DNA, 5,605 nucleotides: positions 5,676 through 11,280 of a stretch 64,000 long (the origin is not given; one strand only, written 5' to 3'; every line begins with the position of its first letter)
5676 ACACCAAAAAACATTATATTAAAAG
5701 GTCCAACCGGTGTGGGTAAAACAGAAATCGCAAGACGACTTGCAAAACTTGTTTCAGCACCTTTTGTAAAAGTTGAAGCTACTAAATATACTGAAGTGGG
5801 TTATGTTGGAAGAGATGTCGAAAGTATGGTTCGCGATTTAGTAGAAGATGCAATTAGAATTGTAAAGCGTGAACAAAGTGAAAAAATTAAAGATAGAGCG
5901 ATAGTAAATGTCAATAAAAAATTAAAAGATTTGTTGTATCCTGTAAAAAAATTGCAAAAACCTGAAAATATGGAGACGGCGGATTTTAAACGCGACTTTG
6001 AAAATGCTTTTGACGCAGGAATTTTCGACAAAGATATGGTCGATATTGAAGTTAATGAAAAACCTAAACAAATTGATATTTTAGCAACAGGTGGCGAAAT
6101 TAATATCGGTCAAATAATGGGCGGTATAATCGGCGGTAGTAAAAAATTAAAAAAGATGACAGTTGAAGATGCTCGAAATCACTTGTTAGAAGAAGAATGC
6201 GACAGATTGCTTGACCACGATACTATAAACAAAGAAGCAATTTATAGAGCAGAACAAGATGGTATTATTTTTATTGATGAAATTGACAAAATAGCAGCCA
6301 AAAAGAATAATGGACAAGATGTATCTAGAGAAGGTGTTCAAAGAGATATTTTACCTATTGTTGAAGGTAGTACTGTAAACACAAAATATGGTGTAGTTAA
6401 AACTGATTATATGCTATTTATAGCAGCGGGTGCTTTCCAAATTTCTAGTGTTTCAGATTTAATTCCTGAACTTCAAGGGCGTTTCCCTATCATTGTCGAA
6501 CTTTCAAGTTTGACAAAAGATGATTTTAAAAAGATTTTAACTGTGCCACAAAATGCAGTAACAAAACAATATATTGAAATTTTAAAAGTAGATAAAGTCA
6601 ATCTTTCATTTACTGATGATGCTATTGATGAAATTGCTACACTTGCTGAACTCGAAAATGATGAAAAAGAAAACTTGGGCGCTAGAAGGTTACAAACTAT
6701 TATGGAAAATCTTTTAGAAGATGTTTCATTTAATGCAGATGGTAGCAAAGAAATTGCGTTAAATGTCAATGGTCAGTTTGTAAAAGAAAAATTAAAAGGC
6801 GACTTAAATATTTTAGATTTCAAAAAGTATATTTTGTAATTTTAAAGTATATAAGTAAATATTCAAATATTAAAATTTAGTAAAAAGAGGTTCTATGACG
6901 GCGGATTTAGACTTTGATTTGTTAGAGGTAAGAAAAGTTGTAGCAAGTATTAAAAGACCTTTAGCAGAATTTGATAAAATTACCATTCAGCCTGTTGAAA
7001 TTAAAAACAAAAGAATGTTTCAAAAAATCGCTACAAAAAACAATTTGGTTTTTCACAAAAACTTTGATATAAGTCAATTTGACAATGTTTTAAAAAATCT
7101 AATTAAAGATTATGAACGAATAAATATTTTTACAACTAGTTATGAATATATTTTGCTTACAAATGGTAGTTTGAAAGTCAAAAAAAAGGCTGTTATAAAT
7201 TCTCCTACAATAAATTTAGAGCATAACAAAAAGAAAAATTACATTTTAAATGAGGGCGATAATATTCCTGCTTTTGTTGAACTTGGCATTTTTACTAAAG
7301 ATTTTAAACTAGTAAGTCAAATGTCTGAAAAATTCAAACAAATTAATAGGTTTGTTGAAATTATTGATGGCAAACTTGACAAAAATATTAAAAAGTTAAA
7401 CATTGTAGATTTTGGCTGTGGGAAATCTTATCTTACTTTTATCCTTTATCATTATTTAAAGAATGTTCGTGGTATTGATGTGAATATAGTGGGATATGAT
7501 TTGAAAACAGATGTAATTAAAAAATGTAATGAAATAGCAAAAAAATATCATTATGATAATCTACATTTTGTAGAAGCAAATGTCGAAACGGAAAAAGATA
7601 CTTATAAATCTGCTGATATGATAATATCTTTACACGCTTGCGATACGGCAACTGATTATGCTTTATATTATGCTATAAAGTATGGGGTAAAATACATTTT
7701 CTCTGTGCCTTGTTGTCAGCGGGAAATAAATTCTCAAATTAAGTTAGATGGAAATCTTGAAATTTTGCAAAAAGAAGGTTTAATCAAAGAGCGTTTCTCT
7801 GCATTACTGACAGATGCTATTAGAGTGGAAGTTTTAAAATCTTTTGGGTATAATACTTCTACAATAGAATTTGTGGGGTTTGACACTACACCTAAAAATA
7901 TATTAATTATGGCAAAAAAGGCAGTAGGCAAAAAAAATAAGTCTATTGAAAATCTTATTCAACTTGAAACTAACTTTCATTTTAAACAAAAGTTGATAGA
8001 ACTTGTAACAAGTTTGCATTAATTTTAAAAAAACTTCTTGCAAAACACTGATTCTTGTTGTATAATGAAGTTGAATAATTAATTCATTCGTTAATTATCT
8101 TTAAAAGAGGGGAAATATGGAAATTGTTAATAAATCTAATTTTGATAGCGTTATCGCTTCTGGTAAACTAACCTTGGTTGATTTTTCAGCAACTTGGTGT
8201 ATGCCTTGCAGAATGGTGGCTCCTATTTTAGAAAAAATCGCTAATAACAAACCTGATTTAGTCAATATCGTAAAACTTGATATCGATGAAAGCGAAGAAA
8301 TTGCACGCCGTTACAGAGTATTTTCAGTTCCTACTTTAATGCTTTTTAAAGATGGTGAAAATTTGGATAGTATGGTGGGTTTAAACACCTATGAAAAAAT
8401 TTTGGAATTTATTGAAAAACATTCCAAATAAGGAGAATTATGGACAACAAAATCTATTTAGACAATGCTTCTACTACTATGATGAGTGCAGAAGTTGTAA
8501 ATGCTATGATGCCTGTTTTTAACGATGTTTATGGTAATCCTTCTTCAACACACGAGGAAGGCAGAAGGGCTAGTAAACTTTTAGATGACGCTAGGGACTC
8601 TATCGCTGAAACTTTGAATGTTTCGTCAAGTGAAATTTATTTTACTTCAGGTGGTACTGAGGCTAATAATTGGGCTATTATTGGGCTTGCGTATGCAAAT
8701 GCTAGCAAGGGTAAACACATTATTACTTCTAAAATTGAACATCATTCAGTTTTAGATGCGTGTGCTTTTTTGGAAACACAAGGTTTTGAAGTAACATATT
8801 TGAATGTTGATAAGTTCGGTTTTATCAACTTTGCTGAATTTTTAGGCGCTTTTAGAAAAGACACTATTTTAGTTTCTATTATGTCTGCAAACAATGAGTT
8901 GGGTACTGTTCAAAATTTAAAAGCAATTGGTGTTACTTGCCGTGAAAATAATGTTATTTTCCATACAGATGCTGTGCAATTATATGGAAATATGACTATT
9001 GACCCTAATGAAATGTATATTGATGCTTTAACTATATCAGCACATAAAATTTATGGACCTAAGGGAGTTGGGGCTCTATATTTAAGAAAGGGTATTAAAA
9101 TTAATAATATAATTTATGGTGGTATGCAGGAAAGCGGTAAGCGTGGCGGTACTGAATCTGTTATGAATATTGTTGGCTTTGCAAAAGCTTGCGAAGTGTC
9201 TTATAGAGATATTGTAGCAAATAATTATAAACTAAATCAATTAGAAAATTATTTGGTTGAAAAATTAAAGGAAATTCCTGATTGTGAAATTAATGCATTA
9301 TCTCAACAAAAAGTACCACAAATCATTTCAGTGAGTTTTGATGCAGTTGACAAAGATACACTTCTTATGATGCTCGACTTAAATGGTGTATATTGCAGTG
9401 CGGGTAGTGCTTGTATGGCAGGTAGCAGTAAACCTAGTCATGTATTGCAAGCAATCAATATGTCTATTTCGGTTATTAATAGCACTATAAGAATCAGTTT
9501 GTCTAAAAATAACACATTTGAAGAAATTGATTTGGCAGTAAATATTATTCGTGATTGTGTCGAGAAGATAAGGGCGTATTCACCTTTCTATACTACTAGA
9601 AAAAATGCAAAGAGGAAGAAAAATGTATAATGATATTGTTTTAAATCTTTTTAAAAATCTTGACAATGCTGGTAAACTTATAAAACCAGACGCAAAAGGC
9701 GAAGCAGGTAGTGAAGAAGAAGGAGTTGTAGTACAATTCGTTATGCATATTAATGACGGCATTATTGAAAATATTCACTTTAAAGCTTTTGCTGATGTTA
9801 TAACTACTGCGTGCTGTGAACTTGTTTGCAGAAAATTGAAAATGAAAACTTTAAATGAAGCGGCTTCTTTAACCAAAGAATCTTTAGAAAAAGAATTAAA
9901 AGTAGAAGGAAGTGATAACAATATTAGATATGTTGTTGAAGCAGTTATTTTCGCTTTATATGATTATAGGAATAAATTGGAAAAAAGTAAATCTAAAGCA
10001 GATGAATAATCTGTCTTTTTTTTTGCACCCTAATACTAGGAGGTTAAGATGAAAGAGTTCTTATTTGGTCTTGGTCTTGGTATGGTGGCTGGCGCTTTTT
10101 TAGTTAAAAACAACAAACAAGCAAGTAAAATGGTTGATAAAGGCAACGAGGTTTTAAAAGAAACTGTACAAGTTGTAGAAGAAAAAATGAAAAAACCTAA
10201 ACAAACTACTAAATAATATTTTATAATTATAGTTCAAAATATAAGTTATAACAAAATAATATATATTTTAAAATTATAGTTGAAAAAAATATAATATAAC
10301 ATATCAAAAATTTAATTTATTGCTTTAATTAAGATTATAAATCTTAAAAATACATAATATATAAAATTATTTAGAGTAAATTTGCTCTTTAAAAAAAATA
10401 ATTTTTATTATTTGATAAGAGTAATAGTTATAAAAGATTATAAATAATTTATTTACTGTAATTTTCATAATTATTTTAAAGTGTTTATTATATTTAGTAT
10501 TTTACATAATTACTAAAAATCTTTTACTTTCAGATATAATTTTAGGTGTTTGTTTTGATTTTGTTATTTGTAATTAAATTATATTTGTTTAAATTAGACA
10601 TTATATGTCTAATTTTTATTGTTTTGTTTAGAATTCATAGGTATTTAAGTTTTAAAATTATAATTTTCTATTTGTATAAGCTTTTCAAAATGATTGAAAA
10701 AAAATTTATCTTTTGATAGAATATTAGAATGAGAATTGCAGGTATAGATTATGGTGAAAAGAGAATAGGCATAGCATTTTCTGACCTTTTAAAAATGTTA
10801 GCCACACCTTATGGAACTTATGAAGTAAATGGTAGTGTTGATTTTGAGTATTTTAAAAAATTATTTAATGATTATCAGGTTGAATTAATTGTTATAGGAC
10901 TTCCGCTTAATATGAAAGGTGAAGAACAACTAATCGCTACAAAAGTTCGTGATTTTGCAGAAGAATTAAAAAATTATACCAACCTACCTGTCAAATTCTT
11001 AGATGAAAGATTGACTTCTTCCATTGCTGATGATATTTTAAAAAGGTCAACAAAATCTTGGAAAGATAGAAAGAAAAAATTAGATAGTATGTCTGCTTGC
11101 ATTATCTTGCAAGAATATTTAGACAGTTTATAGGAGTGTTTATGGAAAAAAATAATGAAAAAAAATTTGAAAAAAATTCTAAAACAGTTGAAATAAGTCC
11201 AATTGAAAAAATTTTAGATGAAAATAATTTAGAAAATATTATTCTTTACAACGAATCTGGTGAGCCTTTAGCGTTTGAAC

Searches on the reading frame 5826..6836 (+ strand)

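Call 55: search_protein_families(library=pfam, proteins=[window:5826-6836:+], max_evalue=0.00001)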
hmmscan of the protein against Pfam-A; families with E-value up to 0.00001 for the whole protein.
window:5826-6836:+ (337 aa): 2 families
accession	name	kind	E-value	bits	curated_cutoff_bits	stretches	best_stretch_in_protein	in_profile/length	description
PF07724.20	AAA_2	-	5e-25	88.9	27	1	106-223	29-166/166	AAA domain (Cdc48 subfamily)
PF00004.35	AAA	-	2.5e-08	34.9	21.2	1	141-226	54-129/131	ATPase family associated with various cellular activities (AAA)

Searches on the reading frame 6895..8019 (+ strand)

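Call 55: search_protein_families(library=pfam, proteins=[window:6895-8019:+], max_evalue=0.00001)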
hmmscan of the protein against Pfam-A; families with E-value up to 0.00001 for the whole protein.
window:6895-8019:+ (375 aa): 5 families
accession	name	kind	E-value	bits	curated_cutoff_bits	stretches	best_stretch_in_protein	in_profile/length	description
PF13679.12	Methyltransf_32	-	2.1e-40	138.4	27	1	145-281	1-143/143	Methyltransferase domain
PF13847.12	Methyltransf_31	-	1.6e-14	54.3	27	1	166-260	3-95/145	Methyltransferase domain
PF05206.20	TRM13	-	1.5e-07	31.6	26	0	166-304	18-167/257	Methyltransferase TRM13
PF13649.12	Methyltransf_25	-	3.1e-07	31.4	27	1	170-250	1-75/97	Methyltransferase domain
PF08242.18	Methyltransf_12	-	3.1e-06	28.3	30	0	171-249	1-75/98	Methyltransferase domain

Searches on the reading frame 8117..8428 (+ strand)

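Call 55: search_protein_families(library=pfam, proteins=[window:8117-8428:+], max_evalue=0.00001)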
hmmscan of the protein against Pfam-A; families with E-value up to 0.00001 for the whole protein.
window:8117-8428:+ (104 aa): 3 families
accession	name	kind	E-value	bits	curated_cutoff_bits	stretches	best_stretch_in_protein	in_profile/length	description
PF00085.26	Thioredoxin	-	4.2e-28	97.8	23.5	1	3-101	4-103/103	Thioredoxin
PF13098.12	Thioredoxin_2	-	2.6e-08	34.6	27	1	14-97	3-102/104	Thioredoxin-like domain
PF13905.12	Thioredoxin_8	-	1.4e-06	29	27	0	16-62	1-49/94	Thioredoxin-like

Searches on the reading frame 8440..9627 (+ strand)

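Call 55: search_protein_families(library=pfam, proteins=[window:8440-9627:+], max_evalue=0.00001)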
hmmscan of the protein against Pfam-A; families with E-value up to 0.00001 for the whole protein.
window:8440-9627:+ (396 aa): 1 family
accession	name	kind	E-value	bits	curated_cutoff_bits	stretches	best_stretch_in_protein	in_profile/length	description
PF00266.25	Aminotran_5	-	6.6e-82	275.9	21.5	1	5-364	1-369/371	Aminotransferase class-V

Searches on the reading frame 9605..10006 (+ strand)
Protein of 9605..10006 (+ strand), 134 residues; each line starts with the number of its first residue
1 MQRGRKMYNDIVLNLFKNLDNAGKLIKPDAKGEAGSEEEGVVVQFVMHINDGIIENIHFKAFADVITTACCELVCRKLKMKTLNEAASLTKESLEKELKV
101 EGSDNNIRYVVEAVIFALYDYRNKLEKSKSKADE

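Call 55: search_protein_families(library=pfam, proteins=[window:9605-10006:+], max_evalue=0.00001)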
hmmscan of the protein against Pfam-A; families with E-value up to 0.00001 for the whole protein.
window:9605-10006:+ (134 aa): 1 family
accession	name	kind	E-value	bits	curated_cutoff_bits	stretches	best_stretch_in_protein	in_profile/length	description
PF01592.21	NifU_N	-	4.3e-13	50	22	1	7-125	1-124/127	NifU-like N terminal domain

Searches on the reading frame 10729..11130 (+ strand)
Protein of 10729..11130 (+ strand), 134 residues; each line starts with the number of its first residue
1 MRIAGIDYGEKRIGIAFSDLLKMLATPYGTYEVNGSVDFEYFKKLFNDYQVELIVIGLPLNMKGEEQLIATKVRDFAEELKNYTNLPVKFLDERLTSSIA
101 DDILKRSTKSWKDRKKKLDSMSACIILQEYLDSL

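Call 55: search_protein_families(library=pfam, proteins=[window:10729-11130:+], max_evalue=0.00001)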
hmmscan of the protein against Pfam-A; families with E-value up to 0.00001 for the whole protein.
window:10729-11130:+ (134 aa): 1 family
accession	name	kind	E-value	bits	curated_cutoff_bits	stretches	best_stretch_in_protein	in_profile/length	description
PF03652.20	RuvX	-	2.1e-42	145.1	29.2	1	1-133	1-134/134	Holliday junction resolvase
